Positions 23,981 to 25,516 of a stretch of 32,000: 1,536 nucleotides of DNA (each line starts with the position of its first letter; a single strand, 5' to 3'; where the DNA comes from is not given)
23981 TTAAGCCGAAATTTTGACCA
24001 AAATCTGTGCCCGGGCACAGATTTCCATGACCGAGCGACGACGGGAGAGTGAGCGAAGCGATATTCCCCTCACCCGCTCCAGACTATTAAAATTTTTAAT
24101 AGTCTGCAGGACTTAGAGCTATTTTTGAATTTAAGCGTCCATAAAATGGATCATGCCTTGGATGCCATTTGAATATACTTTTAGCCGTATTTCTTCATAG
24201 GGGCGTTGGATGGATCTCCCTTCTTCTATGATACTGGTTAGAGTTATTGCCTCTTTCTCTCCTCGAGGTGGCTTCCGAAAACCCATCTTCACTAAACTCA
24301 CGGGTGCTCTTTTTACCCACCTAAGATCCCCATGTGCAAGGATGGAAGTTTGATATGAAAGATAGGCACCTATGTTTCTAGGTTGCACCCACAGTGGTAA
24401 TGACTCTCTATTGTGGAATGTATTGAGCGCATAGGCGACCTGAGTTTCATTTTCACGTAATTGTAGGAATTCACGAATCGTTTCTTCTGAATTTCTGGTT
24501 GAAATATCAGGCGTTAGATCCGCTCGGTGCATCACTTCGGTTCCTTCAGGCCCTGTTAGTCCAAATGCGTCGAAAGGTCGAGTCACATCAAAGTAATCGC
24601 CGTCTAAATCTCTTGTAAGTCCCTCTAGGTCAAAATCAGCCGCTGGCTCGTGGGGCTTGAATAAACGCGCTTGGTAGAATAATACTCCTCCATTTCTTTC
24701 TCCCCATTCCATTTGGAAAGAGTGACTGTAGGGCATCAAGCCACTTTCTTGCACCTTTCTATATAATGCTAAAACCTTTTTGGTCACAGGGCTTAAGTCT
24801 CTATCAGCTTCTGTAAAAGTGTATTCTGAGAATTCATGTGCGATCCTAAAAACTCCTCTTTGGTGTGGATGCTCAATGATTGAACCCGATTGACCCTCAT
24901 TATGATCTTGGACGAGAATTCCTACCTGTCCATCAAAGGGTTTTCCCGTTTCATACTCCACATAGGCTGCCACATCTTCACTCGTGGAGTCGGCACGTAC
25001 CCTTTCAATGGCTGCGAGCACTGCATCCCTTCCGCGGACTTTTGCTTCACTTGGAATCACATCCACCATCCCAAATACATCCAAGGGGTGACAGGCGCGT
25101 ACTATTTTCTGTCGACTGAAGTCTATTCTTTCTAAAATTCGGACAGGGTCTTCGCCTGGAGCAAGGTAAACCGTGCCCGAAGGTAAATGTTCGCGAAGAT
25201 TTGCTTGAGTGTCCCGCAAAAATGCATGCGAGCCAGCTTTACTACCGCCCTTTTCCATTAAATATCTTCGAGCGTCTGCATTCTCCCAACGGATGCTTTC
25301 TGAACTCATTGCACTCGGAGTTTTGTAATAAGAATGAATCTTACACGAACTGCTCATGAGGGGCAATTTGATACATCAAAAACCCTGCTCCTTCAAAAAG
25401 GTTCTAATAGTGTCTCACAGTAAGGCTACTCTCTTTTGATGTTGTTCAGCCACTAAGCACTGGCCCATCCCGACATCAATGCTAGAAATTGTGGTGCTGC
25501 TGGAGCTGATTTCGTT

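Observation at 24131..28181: Out-of-context enzyme cassette: Nudix / ArgC-like reductase / CoaB-like ligase unit plus an orphan 132-aa protein and a swivel-less PPDK_N-like ATP-grasp protein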

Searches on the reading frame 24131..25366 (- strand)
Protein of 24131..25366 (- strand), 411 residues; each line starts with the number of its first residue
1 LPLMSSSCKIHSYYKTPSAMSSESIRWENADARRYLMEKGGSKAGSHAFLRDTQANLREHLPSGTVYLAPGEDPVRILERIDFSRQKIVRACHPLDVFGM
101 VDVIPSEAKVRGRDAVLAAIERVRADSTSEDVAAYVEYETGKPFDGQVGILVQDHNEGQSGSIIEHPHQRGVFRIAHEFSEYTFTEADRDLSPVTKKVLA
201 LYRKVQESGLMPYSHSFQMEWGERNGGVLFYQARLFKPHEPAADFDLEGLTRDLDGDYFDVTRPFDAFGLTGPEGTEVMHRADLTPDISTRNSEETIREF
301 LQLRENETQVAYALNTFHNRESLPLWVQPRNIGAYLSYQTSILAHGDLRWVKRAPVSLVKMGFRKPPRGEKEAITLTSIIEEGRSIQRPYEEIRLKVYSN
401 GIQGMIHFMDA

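Call 5: search_protein_families(library=pfam, proteins=[window:24131-25366:-], max_evalue=0.1)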
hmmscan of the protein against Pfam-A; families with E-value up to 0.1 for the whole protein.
window:24131-25366:- (411 aa): 0 families

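Call 6: search_protein_families(library=ncbifam, proteins=[window:24131-25366:-], max_evalue=0.1)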
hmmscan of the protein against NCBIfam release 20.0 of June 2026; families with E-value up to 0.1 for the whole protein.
window:24131-25366:- (411 aa): 0 families

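Call 7: search_protein_families(library=padloc, proteins=[window:24131-25366:-], max_evalue=0.1)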
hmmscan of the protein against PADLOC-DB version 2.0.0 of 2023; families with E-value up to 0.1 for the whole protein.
window:24131-25366:- (411 aa): 0 families

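Call 14: search_protein_families(library=phrogs, proteins=[window:24131-25366:-], max_evalue=0.01)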
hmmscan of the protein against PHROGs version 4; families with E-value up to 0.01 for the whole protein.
window:24131-25366:- (411 aa): 0 families

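Call 15: find_homologous_proteins(query=window:24131-25309:-)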
Query window:24131-25309:- (392 aa): 37 proteins with E <= 0.001 among 8000 candidates.
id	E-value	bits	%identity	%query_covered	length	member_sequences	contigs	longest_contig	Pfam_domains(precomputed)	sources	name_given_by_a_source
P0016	4.7e-264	893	100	100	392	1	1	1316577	-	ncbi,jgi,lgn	ncbi:MAG: hypothetical protein WC777_00735 [Candidatus Gracilibacteria bacterium]|jgi:hypothetical p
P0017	4.9e-201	686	78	100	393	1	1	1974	-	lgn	-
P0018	8.2e-196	669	76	100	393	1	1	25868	-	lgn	-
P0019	9.1e-100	352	45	100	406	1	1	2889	-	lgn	-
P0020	4.8e-95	337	44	99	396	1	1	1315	-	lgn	-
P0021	3.9e-92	327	46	99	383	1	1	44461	-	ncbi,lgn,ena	-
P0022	2.6e-90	321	46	100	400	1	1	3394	-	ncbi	-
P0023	3.4e-90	321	46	100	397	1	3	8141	-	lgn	-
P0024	7.7e-84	300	44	99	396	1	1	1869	-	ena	-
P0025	1.1e-82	296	41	100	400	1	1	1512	-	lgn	-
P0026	3.0e-80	288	41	98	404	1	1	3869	-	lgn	-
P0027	2.6e-78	282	38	99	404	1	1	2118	-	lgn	-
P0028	7.9e-78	280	39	99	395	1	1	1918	-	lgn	-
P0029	9.1e-77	277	39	99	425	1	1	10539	-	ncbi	-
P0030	2.0e-76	276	42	88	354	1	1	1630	-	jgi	-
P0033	2.1e-75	272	39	98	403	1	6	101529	-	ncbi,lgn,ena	-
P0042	1.3e-62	230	37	98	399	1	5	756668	-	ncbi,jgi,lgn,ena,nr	ncbi:hypothetical protein COU80_02945 [Candidatus Peregrinibacteria bacterium CG10_big_fil_rev_8_21_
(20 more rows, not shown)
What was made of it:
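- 24131..25309 (-): orf392, a stand-alone ATP-grasp protein with a PPDK N-terminal / rifampin phosphotransferase ATP-domain-like fold. It has no swivel-His or PEP-binding domains. It is an adjacent gene but an independent one. It has 37 homologues at 32-78% identity; the two with an organism name come from Gracilibacteria and Peregrinibacteria MAGs (call 15).
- Closest known: PPDK N-terminal domain / rifampin phosphotransferase ATP-binding domain. Different: The family is confined to relatives of this lineage (call 15).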

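Call 17: find_encoding_contigs(protein=P0018, flank=8000, max_places=3)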
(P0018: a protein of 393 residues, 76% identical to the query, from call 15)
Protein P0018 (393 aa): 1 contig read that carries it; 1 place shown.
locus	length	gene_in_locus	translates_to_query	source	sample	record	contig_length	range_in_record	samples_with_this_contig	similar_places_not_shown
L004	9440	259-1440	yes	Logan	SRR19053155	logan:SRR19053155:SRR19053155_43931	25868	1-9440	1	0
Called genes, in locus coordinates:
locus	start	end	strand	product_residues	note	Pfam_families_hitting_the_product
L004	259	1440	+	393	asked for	-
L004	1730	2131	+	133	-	PF00075:RNase_H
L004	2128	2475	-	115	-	PF00085:Thioredoxin, PF14595:Thioredoxin_9 (weak), PF13098:Thioredoxin_2, PF13905:Thioredoxin_8 (weak)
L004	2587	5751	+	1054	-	PF27503:Rv3811_N (faint), PF01510:Amidase_2, PF07705:CARDB (faint), PF16158:N_BRCA1_IG (weak), PF08486:SpoIID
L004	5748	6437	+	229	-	PF00814:TsaD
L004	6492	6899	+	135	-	PF02452:PemK_toxin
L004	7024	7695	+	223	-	PF00590:TP_methylase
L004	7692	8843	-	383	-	PF00395:SLH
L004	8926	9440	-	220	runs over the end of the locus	PF01978:TrmB (faint)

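Call 18: find_encoding_contigs(protein=P0021, flank=8000, max_places=3)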
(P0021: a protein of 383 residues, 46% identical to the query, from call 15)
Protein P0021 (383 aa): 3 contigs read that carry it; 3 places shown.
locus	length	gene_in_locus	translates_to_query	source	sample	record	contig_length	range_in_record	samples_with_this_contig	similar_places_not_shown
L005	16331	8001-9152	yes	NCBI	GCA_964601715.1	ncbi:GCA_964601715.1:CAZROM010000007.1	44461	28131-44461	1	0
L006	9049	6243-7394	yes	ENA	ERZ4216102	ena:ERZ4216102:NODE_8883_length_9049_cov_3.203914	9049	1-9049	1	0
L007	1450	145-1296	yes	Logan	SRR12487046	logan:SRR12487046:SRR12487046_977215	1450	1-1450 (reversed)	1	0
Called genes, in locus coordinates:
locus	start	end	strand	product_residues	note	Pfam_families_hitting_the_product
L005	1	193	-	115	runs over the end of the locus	PF00303:Thymidylat_synt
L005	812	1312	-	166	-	-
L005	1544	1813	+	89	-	PF01371:Trp_repressor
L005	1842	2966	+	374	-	PF05496:RuvB_N, PF13191:AAA_16 (faint), PF00004:AAA, PF07728:AAA_5 (weak), PF13173:AAA_14 (weak), PF16193:AAA_assoc_2, PF12002:MgsA_C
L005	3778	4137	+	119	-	-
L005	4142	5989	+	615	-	PF00135:COesterase, PF20434:BD-FAE, PF07859:Abhydrolase_3, PF00326:Peptidase_S9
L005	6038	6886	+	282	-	-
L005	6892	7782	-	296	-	PF02578:Cu-oxidase_4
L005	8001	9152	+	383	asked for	-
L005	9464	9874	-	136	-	-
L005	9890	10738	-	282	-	-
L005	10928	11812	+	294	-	-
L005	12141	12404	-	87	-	PF00312:Ribosomal_S15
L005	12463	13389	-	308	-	PF01544:CorA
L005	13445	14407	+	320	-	-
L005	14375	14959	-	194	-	PF11750:DUF3307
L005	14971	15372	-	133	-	PF00027:cNMP_binding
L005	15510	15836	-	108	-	-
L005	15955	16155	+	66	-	-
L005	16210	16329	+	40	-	?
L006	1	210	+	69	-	?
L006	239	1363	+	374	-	PF05496:RuvB_N, PF13191:AAA_16 (faint), PF00004:AAA, PF07728:AAA_5 (weak), PF13173:AAA_14 (weak), PF16193:AAA_assoc_2, PF12002:MgsA_C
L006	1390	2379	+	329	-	PF13088:BNR_2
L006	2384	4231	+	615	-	PF00135:COesterase, PF20434:BD-FAE, PF07859:Abhydrolase_3, PF00326:Peptidase_S9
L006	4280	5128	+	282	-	-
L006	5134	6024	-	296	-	PF02578:Cu-oxidase_4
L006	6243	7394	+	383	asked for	-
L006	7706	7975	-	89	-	-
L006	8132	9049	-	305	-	?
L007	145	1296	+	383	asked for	-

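Call 28: predict_structure(alignment_id=A1)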
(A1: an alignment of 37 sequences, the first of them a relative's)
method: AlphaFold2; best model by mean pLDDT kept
length: 392 residues; sequences in the alignment: 37
mean_pLDDT: 91.1   pTM: 0.90
mean pLDDT of the five models: 91.1, 90.9, 90.2, 89.9, 89.9
residues with pLDDT >= 90: 301; 70-90: 66; 50-70: 15; < 50: 10
segments of 3 or more residues with pLDDT < 50: 351-360
pLDDT, mean of each block of 10 residues (from residue 1): 87 97 96 98 96 91 96 93 89 97 96 95 94 93 97 92 92 95 98 97 94 96 95 88 96 97 88 89 97 82 82 95 82 95 80 45 75 95 97 68
secondary structure, 60 per line:
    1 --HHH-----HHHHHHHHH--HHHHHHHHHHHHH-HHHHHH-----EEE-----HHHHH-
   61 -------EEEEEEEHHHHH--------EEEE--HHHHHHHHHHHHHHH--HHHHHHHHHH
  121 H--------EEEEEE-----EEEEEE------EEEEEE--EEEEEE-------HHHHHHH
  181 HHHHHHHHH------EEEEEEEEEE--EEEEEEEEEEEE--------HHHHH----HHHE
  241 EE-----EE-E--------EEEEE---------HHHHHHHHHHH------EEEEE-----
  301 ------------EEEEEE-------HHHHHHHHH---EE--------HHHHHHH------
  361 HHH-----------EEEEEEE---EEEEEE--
elements in order: H11-19 H22-34 H36-41 E47-49 H55-59 E68-74 H75-79 E88-91 H94-108 H111-121 E130-135 E141-146 E153-158 E161-166 H174-189 E196-205 E208-219 H228-232 E240-242 E260-264 H274-284 E291-295 E313-318 H326-334 H348-354 E375-381 E385-390
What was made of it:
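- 24131..25309 (-): AF2 gives pLDDT 91 (call 28).
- On PPDK_N (PF01326) nucleotide-binding domain: The model has pLDDT 91 (call 28).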

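Call 32: fold_search(model_id=the predicted structure, library=pdb)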
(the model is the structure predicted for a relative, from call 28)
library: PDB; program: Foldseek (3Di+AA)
matches with E <= 10: 1130; with E <= 0.001: 250
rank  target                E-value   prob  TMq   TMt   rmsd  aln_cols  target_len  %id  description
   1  1kbl                  3.1e-08  1.00  0.43  0.22  10.5       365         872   13  PYRUVATE PHOSPHATE DIKINASE (released 2002-01-30)
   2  5hv3                  4.5e-08  1.00  0.34  0.17  10.8       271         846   14  Rifampin phosphotransferase G527Y mutant in complex with AMPPNP from Listeria monocytogenes (released 2016-03-30)
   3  5hv6_A                5.4e-08  1.00  0.34  0.42  12.0       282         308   15  The ATP binding domain of rifampin phosphotransferase from Listeria monocytogenes (released 2016-03-30)
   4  1ggo                  6.4e-08  1.00  0.43  0.22  10.5       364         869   10  T453A MUTANT OF PYRUVATE, PHOSPHATE DIKINASE (released 2001-01-10)
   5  1dik                  1.4e-07  1.00  0.42  0.21  10.4       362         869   12  PYRUVATE PHOSPHATE DIKINASE (released 1996-04-03)
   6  2r82                  1.5e-07  1.00  0.24  0.13  19.2       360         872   14  Pyruvate phosphate dikinase (PPDK) triple mutant R219E/E271R/S262D adapts a second conformational state (released 2008-01-01)
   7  2dik                  5.2e-07  1.00  0.43  0.22  10.1       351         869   13  R337A MUTANT OF PYRUVATE PHOSPHATE DIKINASE (released 1999-09-13)
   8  5hv1                  6.3e-07  1.00  0.34  0.17  16.3       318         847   12  Rifampin phosphotransferase in complex with AMPPNP and rifampin from Listeria monocytogenes (released 2016-03-30)
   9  5hv2                  8.0e-07  1.00  0.30  0.15   6.2       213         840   14  Rifampin phosphotransferase G527Y mutant from Listeria monocytogenes (released 2016-03-30)
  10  5hv6_B                1.4e-06  1.00  0.29  0.37   6.6       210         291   14  The ATP binding domain of rifampin phosphotransferase from Listeria monocytogenes (released 2016-03-30)
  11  3lwb_A                2.7e-06  1.00  0.32  0.38   6.4       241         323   12  Crystal Structure of apo D-alanine:D-alanine Ligase (Ddl) from Mycobacterium tuberculosis (released 2010-03-09)
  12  5d8d_D                3.7e-06  1.00  0.33  0.44   4.4       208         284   10  Crystal structure of D-alanine-D-alanine ligase from Acinetobacter baumannii (released 2016-08-17)
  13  3lwb_B                4.0e-06  1.00  0.31  0.39   5.9       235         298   12  Crystal Structure of apo D-alanine:D-alanine Ligase (Ddl) from Mycobacterium tuberculosis (released 2010-03-09)
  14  8evy_A                4.2e-06  1.00  0.31  0.38   6.1       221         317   14  DdlB from Pseudomonas aeruginosa PAO1 in complex with ATP and D-ala-D-ala (released 2023-08-30)
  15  3vot_A                4.8e-06  1.00  0.33  0.32   7.1       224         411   12  Crystal structure of L-amino acid ligase from Bacillus licheniformis (released 2012-11-07)
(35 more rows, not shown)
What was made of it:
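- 24131..25309 (-): Top Foldseek hits are 1kbl (PPDK) and 5hv3/5hv6 at E 3e-8 to 5e-8, followed by Ddl and LysX (call 32).
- On PPDK_N (PF01326) nucleotide-binding domain: Top Foldseek hits are 1kbl, 5hv3, 5hv6, 1ggo and 1dik at E 3e-8 to 1e-7 (call 32).
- Closest known: PPDK N-terminal domain / rifampin phosphotransferase ATP-binding domain. Same: It has an ATP-grasp fold, and these are the best Foldseek matches (E 3e-8 to 5e-8, 271-365 aligned columns) (call 32).
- orf392 is a confident ATP-grasp (calls 28, 32).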

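Call 48: find_encoding_contigs(protein=P0042, flank=6000, max_places=2)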
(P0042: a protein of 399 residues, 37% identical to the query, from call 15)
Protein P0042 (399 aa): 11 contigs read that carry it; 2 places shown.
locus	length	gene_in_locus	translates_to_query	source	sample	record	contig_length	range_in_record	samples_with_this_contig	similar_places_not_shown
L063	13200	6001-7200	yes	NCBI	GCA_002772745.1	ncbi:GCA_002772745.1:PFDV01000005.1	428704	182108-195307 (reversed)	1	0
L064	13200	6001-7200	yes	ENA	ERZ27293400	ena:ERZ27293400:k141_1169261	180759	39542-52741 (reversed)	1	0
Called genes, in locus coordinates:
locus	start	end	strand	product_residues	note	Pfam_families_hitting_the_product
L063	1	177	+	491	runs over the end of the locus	PF23459:S1_RRP5 (faint), PF00575:S1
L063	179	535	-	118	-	PF11969:DcpS_C, PF01230:HIT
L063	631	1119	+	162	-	-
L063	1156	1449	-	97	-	PF18910:DUF5665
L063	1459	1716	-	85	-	-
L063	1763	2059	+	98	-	PF01809:YidD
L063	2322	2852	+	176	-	PF13238:AAA_18, PF13671:AAA_33 (weak), PF13207:AAA_17 (weak)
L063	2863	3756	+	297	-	PF04655:APH_6_hur, PF01636:APH (weak)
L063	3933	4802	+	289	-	-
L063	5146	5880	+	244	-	-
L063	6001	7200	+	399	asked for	-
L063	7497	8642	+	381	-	-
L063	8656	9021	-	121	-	PF01741:MscL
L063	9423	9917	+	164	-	PF00702:Hydrolase (faint), PF08645:PNK3P, PF13419:HAD_2 (faint)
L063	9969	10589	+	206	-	PF02353:CMAS (weak), PF03848:TehB, PF13489:Methyltransf_23, PF03141:Methyltransf_29 (weak), PF13847:Methyltransf_31, PF08241:Methyltransf_11, PF08242:Methyltransf_12, PF13649:Methyltransf_25, +1 more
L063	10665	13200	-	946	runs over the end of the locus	-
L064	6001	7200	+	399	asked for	-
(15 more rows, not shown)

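Call 49: find_encoding_contigs(protein=P0033, flank=6000, max_places=2)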
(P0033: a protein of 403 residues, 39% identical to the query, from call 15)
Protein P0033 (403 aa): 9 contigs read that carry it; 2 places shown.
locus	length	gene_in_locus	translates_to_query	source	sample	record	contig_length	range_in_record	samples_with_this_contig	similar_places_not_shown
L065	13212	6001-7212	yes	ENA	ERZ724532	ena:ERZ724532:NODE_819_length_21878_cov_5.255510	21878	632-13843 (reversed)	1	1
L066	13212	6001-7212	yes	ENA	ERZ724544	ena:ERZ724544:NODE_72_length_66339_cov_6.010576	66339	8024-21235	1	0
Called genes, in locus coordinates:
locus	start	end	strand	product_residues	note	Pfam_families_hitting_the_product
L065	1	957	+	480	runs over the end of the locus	PF13567:DUF4131, PF03772:Competence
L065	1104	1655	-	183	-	-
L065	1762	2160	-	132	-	-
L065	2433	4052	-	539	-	PF00239:Resolvase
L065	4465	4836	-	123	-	-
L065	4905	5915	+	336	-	-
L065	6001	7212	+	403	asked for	-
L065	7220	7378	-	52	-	-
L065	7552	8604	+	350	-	PF13354:Beta-lactamase2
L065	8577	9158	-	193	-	PF02600:DsbB, PF07884:VKOR (weak)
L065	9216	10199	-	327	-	PF00389:2-Hacid_dh, PF02826:2-Hacid_dh_C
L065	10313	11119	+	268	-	PF04055:Radical_SAM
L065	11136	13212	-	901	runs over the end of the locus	?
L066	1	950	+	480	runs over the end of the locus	PF13567:DUF4131, PF03772:Competence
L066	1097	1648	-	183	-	-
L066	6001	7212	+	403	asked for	-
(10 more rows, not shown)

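Call 88: find_related_loci(query=A1, collection=viral_contigs, flank=8000)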
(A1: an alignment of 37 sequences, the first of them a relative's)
Query A1 (392 aa) in viral_contigs; peptide patterns used: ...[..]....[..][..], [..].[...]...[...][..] (x = any residue, [..] = any of these).
5 stretches matched a pattern, but none encodes a relative of the query by tblastn (E <= 1e-3).

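Call 94: search_solved_structures(query=A1, max_evalue=10, show_alignments=3)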
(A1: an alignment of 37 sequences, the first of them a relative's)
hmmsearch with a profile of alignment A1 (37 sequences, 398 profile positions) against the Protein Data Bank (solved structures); distinct sequences matched with E-value up to 10: 2.
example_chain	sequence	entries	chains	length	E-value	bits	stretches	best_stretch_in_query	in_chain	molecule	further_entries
6xyw_AQ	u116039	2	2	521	0.29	13.2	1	76-146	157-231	Pentatricopeptide repeat-containing protein PNM1, mitochondrial | mL104 (rPPR9)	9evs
9h91_4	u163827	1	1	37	0.3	13.2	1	61-95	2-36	50S ribosomal protein L36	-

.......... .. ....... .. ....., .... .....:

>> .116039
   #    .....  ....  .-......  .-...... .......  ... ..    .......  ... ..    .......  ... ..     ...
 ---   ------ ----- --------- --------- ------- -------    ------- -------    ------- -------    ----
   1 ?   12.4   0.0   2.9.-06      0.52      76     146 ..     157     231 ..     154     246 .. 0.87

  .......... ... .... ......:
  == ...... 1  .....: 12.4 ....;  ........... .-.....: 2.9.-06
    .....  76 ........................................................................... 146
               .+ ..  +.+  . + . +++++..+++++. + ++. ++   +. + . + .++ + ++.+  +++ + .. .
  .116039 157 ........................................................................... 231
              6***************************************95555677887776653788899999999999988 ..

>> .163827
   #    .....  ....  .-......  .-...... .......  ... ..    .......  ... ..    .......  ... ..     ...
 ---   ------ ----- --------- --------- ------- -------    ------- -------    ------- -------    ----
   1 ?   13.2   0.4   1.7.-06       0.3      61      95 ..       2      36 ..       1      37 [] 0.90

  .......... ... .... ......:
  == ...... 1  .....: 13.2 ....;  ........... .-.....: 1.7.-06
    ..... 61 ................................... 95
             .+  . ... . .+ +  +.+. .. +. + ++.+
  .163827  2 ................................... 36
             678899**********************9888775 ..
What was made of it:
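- On PPDK_N (PF01326) nucleotide-binding domain: No PDB sequence-profile hit (call 94).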

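Call 102: search_protein_families(library=pfam, proteins=[window:24131-25309:-], max_evalue=10)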
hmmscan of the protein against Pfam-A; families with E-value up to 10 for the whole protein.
window:24131-25309:- (392 aa): 0 families
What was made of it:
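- Closest known: PPDK N-terminal domain / rifampin phosphotransferase ATP-binding domain. Different: No HMM-level similarity is found (calls 5, 94, 102).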
